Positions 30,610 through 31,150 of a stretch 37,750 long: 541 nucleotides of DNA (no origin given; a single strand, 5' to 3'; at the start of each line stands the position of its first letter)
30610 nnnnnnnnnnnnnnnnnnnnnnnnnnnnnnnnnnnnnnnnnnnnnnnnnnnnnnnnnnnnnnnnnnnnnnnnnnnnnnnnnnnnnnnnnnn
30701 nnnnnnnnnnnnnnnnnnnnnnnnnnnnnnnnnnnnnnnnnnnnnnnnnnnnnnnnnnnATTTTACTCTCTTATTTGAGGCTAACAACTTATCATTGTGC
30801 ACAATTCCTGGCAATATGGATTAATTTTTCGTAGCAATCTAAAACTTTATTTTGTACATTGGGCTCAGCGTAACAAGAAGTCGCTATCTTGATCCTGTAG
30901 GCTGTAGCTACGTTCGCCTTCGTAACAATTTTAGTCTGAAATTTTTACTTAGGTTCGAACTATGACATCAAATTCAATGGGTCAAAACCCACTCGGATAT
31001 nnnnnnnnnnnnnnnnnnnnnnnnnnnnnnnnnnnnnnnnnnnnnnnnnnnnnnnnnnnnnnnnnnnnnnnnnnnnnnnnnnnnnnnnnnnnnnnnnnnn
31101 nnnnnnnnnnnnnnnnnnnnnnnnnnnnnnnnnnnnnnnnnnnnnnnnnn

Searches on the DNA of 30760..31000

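Call 25: search_rna_families(source=window, start=30760, end=31000, threshold=evalue, max_evalue=10)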
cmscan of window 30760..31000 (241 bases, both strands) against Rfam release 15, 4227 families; matches with E-value up to 10: 2.
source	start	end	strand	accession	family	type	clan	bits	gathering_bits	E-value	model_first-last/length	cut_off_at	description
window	30803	30861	-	RF02304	TtnuCD29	Gene; snRNA; snoRNA; CD-box;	-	15.6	90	7.5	1-78/78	no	Tetrahymena snoRNA TtnuCD29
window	30811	30852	-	RF00344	snoZ267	Gene; snRNA; snoRNA; CD-box;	-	13.8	43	6.7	21-65/73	no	Small nucleolar RNA Z267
